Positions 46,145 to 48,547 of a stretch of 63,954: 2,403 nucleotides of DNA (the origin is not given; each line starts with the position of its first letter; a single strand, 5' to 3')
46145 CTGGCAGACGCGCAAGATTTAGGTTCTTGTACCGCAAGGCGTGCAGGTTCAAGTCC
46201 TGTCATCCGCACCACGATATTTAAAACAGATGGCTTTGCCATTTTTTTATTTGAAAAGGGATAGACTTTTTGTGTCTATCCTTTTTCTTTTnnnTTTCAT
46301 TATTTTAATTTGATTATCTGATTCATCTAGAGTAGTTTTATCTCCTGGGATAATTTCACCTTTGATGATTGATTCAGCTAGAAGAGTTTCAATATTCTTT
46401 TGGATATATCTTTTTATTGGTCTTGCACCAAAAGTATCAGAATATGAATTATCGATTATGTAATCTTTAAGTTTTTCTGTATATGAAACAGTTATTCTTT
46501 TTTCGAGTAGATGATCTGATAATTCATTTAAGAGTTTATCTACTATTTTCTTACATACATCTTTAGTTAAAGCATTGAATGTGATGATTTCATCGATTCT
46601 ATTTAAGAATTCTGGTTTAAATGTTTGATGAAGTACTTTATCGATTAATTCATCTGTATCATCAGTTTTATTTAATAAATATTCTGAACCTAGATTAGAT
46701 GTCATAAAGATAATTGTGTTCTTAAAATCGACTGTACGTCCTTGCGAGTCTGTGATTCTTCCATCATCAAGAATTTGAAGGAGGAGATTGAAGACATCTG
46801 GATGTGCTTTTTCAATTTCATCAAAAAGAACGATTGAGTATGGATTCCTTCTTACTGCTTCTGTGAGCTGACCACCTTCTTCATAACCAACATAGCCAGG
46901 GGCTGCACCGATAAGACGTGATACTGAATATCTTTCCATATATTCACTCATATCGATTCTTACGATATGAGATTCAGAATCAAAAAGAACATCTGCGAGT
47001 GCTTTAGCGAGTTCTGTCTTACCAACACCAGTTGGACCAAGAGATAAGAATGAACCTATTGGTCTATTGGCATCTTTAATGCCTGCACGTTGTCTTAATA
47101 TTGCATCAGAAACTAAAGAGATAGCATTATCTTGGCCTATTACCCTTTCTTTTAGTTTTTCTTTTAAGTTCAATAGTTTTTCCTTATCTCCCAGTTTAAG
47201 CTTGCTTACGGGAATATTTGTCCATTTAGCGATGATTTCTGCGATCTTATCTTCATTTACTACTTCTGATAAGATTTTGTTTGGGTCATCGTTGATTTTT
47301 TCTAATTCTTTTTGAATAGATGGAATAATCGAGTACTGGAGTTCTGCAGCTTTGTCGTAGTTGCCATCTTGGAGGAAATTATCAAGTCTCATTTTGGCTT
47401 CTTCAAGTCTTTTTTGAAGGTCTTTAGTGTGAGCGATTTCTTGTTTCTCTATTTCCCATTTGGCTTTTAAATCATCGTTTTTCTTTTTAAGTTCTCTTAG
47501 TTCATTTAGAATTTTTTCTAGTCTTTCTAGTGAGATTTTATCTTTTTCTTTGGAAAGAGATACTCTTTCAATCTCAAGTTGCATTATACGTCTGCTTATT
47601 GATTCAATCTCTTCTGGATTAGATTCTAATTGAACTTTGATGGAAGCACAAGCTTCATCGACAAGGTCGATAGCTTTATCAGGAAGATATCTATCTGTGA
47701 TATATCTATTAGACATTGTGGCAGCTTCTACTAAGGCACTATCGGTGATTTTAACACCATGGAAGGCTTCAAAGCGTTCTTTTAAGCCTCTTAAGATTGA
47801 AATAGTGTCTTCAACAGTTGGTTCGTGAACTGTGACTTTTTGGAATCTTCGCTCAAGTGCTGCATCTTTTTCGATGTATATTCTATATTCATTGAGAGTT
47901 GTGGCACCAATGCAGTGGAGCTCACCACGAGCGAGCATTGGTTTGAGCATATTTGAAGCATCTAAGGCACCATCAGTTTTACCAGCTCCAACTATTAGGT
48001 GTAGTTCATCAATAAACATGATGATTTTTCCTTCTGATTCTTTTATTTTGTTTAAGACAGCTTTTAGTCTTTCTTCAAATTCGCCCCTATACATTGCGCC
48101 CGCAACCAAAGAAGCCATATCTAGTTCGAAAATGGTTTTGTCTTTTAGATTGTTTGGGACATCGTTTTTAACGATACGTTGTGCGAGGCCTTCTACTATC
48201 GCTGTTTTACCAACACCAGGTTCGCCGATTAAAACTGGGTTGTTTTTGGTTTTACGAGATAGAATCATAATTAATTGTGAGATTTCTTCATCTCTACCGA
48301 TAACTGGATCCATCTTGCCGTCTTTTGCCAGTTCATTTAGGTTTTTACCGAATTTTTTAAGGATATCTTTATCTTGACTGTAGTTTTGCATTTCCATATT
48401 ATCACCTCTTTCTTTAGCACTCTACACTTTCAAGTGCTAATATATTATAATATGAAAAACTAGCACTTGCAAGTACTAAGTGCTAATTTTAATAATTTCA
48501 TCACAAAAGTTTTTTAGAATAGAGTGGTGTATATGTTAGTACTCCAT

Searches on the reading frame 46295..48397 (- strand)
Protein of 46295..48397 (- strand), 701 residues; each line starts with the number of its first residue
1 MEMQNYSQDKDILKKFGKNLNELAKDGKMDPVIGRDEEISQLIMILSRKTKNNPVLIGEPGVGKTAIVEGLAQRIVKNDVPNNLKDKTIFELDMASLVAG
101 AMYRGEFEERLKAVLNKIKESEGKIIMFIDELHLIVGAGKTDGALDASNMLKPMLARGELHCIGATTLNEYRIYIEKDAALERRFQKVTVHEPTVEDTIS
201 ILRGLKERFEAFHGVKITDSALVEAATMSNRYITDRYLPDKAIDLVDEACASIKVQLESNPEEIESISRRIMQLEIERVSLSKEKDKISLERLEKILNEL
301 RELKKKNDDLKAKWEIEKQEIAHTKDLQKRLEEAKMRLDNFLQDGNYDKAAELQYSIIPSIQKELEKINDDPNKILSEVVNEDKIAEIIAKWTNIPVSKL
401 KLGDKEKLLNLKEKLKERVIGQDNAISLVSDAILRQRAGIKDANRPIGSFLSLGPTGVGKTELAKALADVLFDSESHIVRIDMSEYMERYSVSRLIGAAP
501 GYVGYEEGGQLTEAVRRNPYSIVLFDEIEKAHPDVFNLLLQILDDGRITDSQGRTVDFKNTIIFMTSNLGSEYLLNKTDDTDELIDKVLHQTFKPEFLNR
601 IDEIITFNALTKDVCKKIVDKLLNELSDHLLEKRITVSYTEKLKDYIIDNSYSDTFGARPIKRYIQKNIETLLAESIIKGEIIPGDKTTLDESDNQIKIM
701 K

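Call 24: list_cluster_members(proteins=[window:46295-48397:-, window:57973-60309:-, window:17553-18716:-, window:16487-17548:-, P0018, P0024, P0029])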
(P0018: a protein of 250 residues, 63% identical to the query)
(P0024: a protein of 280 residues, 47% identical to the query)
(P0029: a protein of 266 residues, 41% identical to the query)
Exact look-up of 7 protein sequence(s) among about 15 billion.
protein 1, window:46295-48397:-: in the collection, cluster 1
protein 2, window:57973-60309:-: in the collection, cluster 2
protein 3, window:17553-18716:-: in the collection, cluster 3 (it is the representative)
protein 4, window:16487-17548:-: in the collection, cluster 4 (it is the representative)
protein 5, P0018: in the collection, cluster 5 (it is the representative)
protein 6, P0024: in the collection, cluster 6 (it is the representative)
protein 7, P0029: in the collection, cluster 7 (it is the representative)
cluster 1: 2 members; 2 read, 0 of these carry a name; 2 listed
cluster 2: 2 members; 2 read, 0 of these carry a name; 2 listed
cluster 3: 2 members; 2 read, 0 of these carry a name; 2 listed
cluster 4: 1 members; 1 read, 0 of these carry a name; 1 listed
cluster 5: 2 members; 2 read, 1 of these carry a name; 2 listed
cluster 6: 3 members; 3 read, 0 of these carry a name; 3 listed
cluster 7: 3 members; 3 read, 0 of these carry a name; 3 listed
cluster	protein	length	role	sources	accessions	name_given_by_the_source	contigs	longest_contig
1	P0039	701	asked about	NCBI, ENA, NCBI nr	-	-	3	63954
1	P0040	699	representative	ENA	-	-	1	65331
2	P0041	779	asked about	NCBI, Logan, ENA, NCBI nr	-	-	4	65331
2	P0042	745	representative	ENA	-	-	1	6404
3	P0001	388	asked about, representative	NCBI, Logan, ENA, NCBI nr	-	-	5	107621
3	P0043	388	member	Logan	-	-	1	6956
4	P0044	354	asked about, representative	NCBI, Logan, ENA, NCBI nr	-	-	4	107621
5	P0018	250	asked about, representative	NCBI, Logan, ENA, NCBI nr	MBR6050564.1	MAG: hypothetical protein IKP68_05100 [Clostridia bacterium] | hypothetical protein [Clostridia bacterium]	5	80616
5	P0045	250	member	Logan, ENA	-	-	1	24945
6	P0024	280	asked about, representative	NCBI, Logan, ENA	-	-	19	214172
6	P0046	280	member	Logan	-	-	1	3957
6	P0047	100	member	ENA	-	-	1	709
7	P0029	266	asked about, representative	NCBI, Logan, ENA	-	-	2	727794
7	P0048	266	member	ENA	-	-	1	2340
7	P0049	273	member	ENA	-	-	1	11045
